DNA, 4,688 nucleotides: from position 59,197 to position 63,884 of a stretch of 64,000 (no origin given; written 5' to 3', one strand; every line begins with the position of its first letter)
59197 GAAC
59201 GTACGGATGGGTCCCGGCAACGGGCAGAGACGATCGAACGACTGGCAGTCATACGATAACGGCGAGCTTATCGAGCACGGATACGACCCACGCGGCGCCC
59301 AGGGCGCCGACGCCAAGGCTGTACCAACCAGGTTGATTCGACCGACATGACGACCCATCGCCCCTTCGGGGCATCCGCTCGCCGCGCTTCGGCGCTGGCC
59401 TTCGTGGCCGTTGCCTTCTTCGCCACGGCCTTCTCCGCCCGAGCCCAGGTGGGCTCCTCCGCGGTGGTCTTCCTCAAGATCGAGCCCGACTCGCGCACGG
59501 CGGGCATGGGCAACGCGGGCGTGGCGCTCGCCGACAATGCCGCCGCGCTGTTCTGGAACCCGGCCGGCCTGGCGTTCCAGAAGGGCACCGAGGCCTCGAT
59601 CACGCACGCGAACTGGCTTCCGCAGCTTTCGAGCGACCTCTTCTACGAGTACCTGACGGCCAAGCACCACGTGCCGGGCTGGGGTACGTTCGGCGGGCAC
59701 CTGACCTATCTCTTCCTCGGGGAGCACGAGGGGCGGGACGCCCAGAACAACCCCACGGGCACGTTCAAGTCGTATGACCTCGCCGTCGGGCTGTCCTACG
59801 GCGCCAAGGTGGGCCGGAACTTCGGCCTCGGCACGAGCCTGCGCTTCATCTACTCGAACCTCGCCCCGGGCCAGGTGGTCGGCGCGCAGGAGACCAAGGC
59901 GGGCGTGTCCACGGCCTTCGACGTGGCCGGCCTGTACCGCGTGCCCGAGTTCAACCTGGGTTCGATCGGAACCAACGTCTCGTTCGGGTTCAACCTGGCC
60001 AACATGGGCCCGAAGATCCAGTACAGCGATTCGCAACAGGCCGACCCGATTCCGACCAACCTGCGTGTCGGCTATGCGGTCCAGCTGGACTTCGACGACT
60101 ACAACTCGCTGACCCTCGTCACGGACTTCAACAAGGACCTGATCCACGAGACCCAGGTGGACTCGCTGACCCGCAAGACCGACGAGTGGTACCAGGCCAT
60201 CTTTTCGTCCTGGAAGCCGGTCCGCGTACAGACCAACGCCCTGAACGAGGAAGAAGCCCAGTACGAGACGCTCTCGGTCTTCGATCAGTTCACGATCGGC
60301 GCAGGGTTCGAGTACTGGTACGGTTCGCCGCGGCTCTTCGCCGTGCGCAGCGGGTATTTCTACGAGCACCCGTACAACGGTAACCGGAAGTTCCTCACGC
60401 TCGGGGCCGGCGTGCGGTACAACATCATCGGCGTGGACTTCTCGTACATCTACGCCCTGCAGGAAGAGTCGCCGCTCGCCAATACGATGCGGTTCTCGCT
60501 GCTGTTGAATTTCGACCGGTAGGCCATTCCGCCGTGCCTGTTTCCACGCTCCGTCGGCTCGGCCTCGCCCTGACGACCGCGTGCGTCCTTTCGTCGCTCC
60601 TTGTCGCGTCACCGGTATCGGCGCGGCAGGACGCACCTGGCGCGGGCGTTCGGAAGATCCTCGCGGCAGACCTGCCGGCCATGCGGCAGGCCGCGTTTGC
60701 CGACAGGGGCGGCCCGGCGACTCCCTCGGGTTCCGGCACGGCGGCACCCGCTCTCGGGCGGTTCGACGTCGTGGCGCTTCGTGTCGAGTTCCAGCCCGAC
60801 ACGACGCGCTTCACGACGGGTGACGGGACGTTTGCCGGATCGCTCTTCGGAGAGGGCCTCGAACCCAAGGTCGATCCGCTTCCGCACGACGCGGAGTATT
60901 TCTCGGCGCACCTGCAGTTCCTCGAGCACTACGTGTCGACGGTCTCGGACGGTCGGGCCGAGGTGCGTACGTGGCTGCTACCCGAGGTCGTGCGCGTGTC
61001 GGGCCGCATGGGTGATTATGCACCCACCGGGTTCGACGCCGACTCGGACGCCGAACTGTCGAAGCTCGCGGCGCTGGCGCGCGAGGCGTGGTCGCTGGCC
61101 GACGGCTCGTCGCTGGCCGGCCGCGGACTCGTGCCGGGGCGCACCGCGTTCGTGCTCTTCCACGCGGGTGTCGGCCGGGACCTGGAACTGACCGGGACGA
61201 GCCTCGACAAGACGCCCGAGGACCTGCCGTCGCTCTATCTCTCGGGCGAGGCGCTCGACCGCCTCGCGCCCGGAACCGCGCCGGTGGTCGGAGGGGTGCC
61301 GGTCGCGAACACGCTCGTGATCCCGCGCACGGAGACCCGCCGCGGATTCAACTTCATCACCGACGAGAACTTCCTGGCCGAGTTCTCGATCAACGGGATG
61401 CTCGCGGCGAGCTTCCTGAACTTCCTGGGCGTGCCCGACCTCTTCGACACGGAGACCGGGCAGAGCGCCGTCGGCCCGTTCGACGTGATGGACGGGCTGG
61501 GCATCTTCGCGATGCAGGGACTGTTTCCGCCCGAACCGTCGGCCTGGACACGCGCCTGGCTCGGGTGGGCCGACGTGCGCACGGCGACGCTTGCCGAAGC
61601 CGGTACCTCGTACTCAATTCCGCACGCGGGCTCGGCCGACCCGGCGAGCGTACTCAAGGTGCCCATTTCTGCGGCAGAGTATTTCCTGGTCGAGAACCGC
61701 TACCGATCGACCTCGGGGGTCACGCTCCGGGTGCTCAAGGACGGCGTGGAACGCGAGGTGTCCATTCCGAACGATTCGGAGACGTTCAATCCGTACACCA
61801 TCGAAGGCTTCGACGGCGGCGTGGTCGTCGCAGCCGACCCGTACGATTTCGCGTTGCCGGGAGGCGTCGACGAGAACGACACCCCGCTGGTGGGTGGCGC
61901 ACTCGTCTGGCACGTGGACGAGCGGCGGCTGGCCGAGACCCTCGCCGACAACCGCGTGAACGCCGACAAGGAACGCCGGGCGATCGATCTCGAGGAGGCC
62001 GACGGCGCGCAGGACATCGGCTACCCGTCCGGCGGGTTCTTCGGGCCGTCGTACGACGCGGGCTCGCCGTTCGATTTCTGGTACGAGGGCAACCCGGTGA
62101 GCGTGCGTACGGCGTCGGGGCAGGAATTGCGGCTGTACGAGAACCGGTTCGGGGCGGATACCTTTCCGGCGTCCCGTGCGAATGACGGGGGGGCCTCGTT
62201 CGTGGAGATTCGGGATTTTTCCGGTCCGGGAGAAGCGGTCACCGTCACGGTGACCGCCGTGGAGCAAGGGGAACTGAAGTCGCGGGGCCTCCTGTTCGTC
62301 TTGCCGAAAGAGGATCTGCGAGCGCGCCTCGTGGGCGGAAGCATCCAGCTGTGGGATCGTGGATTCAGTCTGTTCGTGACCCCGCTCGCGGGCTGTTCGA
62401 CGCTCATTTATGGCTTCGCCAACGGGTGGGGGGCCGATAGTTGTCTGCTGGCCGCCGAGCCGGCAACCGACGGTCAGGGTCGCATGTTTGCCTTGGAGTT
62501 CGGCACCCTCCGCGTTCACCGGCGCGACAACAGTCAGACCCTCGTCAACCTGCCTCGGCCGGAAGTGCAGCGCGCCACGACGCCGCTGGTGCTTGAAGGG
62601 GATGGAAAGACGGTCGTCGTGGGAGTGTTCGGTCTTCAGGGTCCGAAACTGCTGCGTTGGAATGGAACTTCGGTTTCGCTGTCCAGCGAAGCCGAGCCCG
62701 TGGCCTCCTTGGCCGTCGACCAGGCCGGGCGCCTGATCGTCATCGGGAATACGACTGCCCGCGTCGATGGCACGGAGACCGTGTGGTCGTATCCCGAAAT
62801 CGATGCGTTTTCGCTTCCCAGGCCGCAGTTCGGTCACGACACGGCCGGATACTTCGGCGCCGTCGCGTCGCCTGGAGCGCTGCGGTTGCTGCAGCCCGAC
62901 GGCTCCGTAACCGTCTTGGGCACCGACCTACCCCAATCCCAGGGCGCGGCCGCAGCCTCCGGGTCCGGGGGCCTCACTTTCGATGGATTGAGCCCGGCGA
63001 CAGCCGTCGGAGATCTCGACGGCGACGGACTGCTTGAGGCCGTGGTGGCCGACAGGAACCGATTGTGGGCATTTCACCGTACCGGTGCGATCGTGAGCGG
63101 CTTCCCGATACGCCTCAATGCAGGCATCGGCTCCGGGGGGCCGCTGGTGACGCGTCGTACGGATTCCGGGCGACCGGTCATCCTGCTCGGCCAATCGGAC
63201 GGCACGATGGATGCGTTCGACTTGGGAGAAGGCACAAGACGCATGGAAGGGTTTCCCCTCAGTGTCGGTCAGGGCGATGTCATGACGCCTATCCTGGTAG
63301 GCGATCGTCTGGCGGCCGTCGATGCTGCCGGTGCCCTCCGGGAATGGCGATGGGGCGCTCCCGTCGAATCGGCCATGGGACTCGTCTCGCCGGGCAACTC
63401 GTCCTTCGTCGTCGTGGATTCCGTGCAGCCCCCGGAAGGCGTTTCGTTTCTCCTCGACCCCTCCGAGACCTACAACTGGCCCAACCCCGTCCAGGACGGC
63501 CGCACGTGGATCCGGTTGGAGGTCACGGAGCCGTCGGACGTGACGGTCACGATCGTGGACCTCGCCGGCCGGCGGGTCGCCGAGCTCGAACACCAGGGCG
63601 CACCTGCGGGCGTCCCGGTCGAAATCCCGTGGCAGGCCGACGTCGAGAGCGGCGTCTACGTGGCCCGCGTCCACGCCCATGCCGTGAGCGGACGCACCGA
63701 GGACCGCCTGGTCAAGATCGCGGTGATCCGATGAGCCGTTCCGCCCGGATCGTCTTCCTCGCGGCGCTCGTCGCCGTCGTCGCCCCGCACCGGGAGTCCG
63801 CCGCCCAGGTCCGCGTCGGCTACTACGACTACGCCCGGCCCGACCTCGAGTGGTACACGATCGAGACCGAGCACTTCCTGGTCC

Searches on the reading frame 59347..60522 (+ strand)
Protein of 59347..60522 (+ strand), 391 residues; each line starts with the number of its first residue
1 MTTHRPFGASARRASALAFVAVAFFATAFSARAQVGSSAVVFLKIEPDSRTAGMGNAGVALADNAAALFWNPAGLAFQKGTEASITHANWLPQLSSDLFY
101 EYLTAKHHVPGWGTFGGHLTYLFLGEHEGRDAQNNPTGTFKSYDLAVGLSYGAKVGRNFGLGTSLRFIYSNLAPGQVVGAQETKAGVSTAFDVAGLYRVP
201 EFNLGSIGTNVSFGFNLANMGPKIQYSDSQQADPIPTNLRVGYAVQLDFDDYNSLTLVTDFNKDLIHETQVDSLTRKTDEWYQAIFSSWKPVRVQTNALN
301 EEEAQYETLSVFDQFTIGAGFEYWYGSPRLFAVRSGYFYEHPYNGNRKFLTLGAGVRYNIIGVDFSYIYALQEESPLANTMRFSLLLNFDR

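Call 3: search_protein_families(library=pfam, proteins=[window:59347-60522:+], max_evalue=1)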
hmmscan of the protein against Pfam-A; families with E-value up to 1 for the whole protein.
window:59347-60522:+ (391 aa): 3 families
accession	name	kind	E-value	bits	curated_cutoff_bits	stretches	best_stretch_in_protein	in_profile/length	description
PF19572.5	PorV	-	3.9e-36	125.3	27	1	34-267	7-239/243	Type IX secretion system protein PorV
PF03687.19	UPF0164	-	0.0024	17.2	21.4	2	149-229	100-180/325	Uncharacterised protein family (UPF0164)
PF03349.22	Toluene_X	-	0.0095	14.9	29.7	1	50-89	21-61/421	Outer membrane protein transport protein (OMPP1/FadL/TodX)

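Call 4: search_protein_families(library=ncbifam, proteins=[window:59347-60522:+], max_evalue=1)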
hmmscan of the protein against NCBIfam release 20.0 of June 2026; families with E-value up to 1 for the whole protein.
window:59347-60522:+ (391 aa): 5 families
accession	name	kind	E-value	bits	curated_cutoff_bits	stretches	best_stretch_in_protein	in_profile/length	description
NF033709.1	PorV_fam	subfamily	1.3e-99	333.9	90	1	38-389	2-326/326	PorV/PorQ family protein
NF033710.1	T9SS_OM_PorV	equivalog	4.9e-87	292.5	250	1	22-389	8-367/367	type IX secretion system outer membrane channel protein PorV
NF033711.1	T9SS_PorQ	equivalog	8e-23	81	220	1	18-248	4-214/335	type IX secretion system protein PorQ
NF052325.1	PorVQ2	equivalog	9e-10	38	325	1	21-91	8-79/354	putative type IX sorting system protein PorV2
NF053685.1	BamG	equivalog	0.036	13.2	250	1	50-82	24-56/397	BamG family beta-barrel-assembly machinery protein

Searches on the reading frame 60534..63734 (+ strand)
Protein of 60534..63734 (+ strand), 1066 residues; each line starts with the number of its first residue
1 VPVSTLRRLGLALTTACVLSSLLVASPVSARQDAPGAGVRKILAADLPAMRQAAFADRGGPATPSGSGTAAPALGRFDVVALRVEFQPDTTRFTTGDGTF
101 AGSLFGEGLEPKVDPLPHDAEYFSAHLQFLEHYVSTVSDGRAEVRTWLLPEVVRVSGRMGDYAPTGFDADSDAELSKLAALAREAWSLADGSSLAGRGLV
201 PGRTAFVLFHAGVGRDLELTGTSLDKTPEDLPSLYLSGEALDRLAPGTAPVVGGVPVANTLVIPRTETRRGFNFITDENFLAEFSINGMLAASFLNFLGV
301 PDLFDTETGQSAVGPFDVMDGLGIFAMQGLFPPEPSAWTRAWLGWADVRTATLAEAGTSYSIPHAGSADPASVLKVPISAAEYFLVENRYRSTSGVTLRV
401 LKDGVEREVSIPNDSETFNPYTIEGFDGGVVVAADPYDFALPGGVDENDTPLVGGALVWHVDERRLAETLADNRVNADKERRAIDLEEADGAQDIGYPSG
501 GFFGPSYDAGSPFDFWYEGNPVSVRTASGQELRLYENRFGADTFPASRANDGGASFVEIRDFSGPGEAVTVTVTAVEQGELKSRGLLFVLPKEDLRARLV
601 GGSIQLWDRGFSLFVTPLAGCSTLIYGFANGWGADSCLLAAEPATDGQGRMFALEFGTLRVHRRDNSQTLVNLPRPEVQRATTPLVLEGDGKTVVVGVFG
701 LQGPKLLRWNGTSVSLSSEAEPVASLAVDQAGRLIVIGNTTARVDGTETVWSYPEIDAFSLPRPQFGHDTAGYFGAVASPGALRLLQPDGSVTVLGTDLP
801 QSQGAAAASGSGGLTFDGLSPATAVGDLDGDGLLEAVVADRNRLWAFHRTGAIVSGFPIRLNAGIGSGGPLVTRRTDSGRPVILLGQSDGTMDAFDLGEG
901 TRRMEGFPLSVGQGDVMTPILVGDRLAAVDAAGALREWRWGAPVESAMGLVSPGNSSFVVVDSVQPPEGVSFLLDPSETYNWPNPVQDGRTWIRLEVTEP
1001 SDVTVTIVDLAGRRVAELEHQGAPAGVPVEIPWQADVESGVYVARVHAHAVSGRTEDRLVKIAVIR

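Call 82: search_protein_families(library=pfam, proteins=[window:60534-63734:+], max_evalue=0.01)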
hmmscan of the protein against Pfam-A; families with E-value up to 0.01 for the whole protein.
window:60534-63734:+ (1066 aa): 1 family
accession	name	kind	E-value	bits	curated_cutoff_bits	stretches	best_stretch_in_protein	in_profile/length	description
PF13517.12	FG-GAP_3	-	0.0026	18.7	26.9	0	827-851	1-25/61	FG-GAP-like repeat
